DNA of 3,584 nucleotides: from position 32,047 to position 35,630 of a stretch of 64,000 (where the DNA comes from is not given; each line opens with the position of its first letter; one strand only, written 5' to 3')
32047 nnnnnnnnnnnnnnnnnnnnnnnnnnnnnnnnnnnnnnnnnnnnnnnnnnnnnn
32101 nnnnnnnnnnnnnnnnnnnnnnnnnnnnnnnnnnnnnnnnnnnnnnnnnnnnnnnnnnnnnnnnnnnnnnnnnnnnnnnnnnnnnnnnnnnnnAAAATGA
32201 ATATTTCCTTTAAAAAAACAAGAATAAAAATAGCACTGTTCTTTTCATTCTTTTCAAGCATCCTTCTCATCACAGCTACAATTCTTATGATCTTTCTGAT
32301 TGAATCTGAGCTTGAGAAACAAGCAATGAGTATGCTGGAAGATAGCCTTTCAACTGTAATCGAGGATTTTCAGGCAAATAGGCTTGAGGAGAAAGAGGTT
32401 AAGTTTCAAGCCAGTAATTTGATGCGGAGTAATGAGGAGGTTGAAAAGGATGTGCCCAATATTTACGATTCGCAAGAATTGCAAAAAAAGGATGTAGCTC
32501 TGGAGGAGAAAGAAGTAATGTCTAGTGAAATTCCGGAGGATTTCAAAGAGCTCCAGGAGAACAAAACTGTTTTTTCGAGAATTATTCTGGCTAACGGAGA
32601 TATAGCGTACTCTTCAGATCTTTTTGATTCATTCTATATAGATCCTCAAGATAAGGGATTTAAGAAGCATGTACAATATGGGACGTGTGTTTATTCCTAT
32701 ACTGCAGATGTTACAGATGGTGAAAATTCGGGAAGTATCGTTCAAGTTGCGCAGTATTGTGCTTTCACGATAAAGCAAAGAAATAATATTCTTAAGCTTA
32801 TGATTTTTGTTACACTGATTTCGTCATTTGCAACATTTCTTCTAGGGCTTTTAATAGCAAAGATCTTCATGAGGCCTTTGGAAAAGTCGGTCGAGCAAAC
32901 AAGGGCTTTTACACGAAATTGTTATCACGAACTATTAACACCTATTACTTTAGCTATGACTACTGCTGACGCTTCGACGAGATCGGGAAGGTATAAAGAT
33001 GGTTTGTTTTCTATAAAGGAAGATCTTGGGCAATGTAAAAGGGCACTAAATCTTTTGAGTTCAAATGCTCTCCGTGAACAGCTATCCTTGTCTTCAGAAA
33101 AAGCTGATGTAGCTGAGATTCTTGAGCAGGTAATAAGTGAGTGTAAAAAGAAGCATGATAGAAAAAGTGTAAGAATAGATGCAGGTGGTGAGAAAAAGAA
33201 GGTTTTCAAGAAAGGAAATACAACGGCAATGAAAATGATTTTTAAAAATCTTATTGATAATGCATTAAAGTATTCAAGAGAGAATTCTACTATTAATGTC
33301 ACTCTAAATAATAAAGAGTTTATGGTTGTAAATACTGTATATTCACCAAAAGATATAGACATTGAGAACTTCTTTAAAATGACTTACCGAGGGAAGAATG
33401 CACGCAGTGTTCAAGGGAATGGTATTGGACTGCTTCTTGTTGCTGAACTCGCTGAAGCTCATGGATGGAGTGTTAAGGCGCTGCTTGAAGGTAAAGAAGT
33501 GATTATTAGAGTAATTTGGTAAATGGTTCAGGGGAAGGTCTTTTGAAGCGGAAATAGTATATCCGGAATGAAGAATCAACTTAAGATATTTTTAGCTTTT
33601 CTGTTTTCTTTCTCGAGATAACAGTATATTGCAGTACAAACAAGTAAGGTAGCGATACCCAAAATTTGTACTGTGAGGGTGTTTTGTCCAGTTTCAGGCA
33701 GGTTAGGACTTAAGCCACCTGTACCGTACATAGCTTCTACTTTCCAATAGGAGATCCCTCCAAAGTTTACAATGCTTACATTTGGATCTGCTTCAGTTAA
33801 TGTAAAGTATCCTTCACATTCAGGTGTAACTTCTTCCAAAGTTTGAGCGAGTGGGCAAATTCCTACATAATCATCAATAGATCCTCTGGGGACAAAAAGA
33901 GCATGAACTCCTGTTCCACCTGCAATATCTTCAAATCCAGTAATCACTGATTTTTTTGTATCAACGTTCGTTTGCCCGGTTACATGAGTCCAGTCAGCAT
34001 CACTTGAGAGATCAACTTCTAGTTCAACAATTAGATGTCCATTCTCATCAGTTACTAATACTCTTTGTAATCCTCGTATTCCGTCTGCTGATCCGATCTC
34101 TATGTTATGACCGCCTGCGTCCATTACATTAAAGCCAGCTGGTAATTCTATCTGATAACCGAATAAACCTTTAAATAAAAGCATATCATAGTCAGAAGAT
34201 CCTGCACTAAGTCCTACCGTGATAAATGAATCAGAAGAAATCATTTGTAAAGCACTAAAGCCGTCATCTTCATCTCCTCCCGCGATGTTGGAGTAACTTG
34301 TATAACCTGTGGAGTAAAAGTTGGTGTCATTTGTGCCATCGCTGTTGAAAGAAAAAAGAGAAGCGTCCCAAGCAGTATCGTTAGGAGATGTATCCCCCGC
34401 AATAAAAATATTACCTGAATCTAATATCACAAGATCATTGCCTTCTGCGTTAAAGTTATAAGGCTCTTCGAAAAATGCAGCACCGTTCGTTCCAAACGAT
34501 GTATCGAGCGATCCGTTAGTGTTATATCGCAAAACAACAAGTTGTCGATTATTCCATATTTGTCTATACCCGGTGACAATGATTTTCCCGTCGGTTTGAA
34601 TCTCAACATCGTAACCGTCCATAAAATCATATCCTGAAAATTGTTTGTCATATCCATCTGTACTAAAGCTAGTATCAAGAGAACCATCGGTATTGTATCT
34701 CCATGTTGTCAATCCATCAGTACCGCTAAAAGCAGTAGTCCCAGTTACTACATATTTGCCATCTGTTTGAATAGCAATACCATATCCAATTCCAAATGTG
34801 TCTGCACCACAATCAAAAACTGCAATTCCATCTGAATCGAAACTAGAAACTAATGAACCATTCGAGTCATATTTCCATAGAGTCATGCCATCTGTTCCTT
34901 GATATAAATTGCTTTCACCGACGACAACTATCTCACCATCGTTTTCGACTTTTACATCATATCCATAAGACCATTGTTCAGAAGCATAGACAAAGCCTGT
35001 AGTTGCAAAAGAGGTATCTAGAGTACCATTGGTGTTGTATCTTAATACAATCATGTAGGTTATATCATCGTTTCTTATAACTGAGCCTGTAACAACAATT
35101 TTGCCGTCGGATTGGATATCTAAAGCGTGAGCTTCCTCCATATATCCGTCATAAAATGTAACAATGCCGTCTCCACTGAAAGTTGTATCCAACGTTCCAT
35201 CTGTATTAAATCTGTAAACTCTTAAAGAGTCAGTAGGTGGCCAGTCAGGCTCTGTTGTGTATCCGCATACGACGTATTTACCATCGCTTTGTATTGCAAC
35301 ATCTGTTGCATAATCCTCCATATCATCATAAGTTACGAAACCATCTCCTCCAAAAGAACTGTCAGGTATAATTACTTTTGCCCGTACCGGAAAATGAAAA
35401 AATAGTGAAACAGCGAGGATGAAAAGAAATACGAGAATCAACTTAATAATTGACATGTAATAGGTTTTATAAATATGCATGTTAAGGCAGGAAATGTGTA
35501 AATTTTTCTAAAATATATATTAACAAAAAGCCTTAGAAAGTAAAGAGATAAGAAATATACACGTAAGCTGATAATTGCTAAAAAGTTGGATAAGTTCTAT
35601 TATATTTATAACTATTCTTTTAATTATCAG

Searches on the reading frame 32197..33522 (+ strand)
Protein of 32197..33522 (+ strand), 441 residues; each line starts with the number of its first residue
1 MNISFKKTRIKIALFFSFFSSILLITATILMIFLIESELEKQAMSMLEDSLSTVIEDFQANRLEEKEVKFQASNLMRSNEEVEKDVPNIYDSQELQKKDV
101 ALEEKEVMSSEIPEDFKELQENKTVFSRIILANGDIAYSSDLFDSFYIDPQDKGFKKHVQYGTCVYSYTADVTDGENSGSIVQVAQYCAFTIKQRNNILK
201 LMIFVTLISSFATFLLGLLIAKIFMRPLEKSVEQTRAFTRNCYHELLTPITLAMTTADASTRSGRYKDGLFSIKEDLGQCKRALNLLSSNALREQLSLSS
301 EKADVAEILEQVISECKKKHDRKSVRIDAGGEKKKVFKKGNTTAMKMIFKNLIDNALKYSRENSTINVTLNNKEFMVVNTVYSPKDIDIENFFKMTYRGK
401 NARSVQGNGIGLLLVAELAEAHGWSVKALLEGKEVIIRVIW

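Call 16: search_protein_families(library=pfam, proteins=[window:32197-33522:+], max_evalue=0.001)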
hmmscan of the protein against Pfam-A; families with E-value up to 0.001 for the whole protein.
window:32197-33522:+ (441 aa): 1 family
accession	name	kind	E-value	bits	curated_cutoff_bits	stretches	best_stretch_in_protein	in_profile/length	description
PF02518.31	HATPase_c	-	4.3e-11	43.7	26.4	1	342-435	3-103/111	Histidine kinase-, DNA gyrase B-, and HSP90-like ATPase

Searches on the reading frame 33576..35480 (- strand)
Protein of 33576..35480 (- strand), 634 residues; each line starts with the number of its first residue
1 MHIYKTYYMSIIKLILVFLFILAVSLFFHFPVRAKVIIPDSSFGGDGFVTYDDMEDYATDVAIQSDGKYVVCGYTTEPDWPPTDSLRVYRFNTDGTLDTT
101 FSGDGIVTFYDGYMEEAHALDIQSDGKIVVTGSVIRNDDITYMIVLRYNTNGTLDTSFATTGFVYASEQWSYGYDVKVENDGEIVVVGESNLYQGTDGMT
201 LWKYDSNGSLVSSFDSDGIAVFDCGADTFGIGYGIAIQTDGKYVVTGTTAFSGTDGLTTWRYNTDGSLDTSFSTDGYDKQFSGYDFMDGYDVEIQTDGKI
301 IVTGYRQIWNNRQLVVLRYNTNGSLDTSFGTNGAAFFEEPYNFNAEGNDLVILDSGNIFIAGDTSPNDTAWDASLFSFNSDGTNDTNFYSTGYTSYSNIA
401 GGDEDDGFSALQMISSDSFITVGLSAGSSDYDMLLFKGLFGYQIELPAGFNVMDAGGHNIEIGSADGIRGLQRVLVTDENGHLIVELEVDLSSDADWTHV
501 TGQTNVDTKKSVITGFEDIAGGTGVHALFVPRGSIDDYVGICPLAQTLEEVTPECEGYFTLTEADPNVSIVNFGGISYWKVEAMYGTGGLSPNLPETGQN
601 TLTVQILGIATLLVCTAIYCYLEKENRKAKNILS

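Call 16: search_protein_families(library=pfam, proteins=[window:33576-35480:-], max_evalue=0.001)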
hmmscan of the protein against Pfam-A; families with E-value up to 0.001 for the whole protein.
window:33576-35480:- (634 aa): 1 family
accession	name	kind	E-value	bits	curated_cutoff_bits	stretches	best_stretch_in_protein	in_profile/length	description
PF17164.10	DUF5122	-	4.7e-47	158.4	27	4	123-158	1-36/36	Domain of unknown function (DUF5122) beta-propeller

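Call 87: search_protein_families(library=ncbifam, proteins=[window:33576-35480:-], max_evalue=10)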
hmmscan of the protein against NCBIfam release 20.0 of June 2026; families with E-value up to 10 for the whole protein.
window:33576-35480:- (634 aa): 3 families
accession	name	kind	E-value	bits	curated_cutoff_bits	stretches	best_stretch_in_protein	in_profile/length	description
TIGR02608.1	delta_60_rpt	domain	1.3e-76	252.3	76.5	7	289-337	3-52/55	delta-60 repeat domain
TIGR01167.1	LPXTG_anchor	domain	0.5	11.1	15.9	1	594-617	2-24/34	LPXTG cell wall anchor domain-containing protein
NF033206.1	ScyE_fam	subfamily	1.5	8.2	80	1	55-131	205-318/333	ScyD/ScyE family protein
